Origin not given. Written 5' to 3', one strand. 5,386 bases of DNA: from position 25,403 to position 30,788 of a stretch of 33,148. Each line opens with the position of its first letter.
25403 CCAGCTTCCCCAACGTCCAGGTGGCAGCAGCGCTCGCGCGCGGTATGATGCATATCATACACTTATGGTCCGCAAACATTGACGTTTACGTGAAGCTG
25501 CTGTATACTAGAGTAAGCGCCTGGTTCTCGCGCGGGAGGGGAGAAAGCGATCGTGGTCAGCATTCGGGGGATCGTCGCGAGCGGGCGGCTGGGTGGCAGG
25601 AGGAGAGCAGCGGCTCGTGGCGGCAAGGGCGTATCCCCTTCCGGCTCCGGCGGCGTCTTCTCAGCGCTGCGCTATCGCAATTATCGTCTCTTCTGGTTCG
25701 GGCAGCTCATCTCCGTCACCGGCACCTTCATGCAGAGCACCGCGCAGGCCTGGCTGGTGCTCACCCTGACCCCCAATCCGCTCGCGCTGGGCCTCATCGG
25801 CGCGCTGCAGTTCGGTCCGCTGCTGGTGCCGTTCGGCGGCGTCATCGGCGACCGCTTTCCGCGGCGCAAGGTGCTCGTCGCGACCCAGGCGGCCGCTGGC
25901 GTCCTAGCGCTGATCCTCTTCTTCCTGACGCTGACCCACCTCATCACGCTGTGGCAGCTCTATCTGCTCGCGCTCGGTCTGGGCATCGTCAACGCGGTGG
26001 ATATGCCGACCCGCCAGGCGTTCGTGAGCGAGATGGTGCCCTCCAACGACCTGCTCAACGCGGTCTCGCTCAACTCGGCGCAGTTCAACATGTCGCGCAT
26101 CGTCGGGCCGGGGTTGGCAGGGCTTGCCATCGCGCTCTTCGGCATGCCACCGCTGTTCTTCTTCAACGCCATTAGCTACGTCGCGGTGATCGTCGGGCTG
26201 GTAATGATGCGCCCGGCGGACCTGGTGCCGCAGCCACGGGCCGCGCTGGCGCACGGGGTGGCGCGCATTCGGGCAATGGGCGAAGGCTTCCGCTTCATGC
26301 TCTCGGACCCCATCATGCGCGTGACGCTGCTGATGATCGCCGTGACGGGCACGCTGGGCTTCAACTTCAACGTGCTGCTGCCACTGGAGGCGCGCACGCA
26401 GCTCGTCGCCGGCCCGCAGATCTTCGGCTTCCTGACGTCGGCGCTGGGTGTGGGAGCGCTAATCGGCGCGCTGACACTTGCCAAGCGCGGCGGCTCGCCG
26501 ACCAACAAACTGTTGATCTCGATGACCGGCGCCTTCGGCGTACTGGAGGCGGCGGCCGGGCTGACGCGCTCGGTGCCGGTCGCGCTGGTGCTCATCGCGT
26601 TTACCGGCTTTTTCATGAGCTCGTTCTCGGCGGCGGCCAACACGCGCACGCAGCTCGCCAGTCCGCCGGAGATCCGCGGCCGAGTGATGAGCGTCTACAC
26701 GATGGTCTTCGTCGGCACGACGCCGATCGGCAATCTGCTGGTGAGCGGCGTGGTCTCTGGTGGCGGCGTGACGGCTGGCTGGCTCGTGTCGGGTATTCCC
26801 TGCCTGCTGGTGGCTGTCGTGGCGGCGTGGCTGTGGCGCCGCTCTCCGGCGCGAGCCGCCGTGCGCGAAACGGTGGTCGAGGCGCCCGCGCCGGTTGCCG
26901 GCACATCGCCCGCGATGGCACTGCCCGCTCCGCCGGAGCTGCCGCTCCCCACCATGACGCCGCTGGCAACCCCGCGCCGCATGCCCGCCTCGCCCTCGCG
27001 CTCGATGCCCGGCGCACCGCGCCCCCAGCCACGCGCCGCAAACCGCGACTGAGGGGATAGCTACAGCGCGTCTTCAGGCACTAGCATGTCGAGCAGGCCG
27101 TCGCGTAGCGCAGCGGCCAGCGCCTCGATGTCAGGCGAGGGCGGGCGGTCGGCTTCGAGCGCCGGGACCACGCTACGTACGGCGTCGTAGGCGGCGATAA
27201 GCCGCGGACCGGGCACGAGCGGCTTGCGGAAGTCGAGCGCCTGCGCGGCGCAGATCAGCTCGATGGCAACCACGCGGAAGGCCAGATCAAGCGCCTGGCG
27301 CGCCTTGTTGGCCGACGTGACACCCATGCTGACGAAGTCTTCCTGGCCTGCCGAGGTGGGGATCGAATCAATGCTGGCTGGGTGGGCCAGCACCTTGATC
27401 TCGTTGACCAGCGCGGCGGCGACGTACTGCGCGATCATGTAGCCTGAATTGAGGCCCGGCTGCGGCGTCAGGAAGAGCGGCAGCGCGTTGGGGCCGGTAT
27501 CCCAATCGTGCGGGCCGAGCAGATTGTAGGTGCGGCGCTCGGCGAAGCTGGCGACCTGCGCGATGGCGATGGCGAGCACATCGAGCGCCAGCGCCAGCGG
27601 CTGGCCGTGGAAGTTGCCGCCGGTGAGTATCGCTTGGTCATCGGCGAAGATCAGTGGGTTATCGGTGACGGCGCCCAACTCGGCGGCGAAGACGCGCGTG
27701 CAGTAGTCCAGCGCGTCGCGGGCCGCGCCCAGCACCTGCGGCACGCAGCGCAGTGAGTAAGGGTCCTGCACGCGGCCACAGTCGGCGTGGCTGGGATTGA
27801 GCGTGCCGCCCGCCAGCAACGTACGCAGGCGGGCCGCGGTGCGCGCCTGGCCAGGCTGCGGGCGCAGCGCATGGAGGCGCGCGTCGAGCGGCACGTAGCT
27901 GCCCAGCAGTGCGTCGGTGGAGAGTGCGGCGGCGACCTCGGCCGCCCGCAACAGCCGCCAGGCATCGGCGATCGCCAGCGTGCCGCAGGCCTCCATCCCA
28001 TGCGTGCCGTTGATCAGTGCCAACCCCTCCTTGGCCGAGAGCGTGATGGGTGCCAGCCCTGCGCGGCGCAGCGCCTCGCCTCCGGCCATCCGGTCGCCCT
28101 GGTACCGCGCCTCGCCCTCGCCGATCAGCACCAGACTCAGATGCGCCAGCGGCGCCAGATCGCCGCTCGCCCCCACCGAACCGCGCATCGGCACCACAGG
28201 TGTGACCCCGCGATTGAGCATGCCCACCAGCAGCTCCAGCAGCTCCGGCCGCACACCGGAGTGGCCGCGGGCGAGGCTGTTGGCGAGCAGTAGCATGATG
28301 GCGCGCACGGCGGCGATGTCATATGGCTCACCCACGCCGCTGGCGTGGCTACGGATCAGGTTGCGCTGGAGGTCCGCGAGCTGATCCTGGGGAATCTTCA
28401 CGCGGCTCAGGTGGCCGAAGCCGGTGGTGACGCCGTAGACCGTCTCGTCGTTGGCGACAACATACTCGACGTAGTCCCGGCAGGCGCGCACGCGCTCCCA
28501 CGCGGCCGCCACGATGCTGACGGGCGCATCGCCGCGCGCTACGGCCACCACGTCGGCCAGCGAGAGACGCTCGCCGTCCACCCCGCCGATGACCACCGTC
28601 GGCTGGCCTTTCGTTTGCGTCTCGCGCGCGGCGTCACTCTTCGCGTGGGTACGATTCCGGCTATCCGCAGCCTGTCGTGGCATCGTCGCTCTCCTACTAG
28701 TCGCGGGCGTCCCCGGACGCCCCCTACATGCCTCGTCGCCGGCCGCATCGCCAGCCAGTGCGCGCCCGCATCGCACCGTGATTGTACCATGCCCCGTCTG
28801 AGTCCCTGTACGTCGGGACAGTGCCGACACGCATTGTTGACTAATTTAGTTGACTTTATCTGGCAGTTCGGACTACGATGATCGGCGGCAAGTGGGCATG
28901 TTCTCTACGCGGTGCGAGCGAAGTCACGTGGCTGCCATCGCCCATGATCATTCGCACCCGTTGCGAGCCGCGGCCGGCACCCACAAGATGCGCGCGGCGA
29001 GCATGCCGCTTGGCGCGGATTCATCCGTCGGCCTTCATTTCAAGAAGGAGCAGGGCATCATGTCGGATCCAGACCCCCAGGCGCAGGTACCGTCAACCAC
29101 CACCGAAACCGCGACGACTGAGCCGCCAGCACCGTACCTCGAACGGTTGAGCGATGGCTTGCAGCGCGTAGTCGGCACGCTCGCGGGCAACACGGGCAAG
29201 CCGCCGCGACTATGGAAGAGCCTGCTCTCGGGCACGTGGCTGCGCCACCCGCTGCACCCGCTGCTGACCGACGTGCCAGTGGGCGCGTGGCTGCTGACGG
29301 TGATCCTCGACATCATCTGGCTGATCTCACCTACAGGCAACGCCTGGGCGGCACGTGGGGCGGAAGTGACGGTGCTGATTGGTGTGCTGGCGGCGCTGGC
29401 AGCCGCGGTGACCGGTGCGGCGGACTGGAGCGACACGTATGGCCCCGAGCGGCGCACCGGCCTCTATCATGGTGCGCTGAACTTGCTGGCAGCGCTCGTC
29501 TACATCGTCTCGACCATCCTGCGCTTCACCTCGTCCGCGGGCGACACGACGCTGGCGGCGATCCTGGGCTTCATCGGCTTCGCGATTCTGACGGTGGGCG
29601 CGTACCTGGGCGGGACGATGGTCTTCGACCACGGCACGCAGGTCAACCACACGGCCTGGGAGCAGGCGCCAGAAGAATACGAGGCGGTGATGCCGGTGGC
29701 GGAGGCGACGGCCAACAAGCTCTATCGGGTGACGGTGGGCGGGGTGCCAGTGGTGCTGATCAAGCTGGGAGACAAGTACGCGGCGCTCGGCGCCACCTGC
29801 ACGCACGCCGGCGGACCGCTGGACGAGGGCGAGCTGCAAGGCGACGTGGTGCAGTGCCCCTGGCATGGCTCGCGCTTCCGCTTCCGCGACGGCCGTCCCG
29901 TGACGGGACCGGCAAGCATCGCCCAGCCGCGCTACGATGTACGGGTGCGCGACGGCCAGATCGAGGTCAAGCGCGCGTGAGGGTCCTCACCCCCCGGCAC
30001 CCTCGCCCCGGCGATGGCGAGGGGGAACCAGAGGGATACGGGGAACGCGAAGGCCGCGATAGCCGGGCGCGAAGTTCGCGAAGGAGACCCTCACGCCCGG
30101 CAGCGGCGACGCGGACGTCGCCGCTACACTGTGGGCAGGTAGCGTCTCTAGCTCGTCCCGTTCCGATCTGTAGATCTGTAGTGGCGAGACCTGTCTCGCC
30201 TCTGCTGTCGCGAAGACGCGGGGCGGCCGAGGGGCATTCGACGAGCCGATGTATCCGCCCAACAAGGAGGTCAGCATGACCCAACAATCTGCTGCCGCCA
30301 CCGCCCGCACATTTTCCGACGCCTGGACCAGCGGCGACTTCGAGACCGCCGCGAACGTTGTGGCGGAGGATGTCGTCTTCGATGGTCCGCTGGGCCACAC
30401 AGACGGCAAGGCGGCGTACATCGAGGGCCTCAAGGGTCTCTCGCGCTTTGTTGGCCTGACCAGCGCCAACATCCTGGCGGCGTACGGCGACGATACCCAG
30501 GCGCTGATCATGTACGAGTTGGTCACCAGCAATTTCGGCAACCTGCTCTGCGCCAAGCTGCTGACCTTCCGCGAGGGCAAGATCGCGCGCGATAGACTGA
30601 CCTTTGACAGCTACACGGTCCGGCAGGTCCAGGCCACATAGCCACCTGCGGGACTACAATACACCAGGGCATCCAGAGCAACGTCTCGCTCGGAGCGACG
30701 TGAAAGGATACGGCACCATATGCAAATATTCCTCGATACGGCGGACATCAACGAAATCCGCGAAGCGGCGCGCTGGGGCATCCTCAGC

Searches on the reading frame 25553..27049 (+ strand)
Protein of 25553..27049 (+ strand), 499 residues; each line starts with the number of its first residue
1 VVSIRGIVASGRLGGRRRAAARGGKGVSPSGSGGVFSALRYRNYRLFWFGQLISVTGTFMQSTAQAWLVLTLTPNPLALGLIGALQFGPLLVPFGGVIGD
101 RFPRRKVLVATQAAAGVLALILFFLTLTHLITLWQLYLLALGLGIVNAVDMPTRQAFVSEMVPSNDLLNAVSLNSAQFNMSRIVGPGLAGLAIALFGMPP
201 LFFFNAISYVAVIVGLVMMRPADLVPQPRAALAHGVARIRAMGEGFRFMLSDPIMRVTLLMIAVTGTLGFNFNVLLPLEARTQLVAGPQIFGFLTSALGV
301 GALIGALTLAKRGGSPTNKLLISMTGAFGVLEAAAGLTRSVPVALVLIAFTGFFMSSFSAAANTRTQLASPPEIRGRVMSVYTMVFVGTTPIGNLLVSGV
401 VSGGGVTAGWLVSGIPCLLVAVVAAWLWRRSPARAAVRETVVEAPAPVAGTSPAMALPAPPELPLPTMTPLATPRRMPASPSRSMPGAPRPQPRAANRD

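Call 24: search_protein_families(library=pfam, proteins=[window:25553-27049:+], max_evalue=0.001)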
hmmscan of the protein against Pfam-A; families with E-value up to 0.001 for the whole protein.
window:25553-27049:+ (499 aa): 2 families
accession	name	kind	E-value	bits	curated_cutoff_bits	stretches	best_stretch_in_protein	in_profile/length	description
PF05977.19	MFS_3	-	8.3e-53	180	27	1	35-424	3-390/524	Transmembrane secretion effector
PF07690.21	MFS_1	-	3e-33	115.7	33.4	2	48-308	2-254/347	Major Facilitator Superfamily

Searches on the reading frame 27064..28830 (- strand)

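Call 24: search_protein_families(library=pfam, proteins=[window:27064-28830:-], max_evalue=0.001)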
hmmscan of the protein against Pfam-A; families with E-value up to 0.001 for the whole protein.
window:27064-28830:- (589 aa): 1 family
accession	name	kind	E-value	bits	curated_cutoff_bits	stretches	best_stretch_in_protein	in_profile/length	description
PF00221.24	Lyase_aromatic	-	1.3e-191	637.7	27.3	1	89-552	1-465/466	Aromatic amino acid lyase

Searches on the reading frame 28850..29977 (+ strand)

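Call 24: search_protein_families(library=pfam, proteins=[window:28850-29977:+], max_evalue=0.001)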
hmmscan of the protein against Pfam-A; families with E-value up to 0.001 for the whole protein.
window:28850-29977:+ (376 aa): 4 families
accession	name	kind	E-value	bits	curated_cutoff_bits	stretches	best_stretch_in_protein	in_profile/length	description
PF09990.14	DUF2231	-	2e-18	67.2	26.4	1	132-265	1-137/139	Predicted membrane protein (DUF2231)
PF00355.32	Rieske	-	1.8e-16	60.2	20.3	1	279-357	4-82/88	Rieske [2Fe-2S] domain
PF13806.12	Rieske_2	-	4.8e-06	26.9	27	1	277-374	2-104/104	Rieske-like [2Fe-2S] domain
PF22543.2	Rieske_4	-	0.00032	21.4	28.4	1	295-349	18-76/119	Soluble Rieske-type ferredoxin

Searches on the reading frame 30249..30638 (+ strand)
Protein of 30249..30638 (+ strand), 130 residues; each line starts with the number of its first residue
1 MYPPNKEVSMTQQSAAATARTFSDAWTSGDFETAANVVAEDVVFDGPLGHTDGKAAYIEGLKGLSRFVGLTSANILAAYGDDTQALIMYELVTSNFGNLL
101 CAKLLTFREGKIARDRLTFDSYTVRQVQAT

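Call 24: search_protein_families(library=pfam, proteins=[window:30249-30638:+], max_evalue=0.001)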
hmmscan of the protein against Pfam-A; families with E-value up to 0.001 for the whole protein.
window:30249-30638:+ (130 aa): 3 families
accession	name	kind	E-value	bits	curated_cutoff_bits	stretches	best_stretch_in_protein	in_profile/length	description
PF12680.13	SnoaL_2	-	4.2e-11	43.8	27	1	20-114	2-101/102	SnoaL-like domain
PF07366.18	SnoaL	-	2.8e-06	27.6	28.4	0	18-64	3-50/126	SnoaL-like polyketide cyclase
PF14534.12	DUF4440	-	2.2e-05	25.3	25.2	1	18-90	4-76/107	Domain of unknown function (DUF4440)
